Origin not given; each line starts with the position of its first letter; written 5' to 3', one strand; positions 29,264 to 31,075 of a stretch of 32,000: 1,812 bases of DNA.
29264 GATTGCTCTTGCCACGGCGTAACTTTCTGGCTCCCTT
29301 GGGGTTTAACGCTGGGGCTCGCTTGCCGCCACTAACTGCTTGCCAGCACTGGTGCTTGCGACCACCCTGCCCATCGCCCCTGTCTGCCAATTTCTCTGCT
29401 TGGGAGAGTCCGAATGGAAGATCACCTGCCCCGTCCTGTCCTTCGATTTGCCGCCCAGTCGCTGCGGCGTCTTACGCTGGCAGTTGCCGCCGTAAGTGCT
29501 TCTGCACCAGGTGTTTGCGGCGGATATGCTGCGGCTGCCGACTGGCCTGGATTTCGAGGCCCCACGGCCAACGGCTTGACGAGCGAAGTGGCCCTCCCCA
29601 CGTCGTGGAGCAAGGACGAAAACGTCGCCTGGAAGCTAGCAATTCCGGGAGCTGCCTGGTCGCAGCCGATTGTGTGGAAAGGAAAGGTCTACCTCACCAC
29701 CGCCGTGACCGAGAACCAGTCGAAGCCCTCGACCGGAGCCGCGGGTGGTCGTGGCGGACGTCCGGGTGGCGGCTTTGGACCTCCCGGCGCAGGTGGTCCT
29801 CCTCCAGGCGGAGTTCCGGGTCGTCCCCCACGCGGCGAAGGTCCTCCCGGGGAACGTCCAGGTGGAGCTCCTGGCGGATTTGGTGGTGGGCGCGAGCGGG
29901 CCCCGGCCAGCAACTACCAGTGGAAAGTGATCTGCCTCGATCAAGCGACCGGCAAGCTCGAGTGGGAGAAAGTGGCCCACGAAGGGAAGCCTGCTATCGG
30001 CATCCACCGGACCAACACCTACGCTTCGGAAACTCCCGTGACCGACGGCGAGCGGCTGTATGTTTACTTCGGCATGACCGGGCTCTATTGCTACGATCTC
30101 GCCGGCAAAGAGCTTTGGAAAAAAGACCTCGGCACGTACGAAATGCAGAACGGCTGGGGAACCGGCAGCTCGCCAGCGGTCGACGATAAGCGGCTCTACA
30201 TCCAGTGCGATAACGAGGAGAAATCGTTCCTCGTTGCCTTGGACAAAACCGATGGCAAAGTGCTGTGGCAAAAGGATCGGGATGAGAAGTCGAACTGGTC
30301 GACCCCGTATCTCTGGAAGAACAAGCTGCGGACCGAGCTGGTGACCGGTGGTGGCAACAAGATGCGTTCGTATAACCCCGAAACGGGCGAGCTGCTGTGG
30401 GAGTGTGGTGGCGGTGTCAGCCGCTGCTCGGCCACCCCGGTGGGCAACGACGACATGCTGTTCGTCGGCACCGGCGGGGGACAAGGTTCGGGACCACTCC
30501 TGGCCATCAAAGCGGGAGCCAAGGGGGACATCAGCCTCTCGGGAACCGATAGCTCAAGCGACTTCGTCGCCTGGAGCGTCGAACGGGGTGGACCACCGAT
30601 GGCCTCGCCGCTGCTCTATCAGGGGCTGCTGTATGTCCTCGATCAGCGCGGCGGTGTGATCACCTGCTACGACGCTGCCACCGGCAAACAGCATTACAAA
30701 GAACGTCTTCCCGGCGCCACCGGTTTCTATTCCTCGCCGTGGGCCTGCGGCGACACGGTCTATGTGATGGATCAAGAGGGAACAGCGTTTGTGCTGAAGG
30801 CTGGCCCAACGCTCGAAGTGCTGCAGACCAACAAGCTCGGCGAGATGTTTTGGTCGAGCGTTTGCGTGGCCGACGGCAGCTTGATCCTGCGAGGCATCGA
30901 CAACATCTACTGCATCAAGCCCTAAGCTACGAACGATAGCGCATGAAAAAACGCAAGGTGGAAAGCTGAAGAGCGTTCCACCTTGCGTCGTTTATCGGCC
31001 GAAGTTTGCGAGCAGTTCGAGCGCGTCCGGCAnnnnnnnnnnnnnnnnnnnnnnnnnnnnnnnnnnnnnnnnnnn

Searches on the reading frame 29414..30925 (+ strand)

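Call 8: search_protein_families(library=pfam, proteins=[window:29414-30925:+], max_evalue=0.001)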
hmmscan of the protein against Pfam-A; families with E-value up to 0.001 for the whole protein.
window:29414-30925:+ (503 aa): 4 families
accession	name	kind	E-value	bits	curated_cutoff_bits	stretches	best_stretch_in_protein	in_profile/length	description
PF13360.13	PQQ_2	-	9.1e-25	88.1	27.6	2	172-330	5-143/233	Outer membrane protein assembly factor BamB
PF13570.13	Beta-prop_ACSF4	-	5e-14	52.9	133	1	170-501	29-327/329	Beta-alanine-activating enzyme, beta-propeller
PF01011.28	PQQ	-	9.8e-07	28.3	26.7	0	250-294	49-90/595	Glucose/ethanol/alcohol dehydrogenase, beta-propeller domain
PF25293.1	Beta-prop_EMC1_N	-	0.00019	21.6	34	0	269-330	39-100/219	EMC1 N-terminal beta-propeller domain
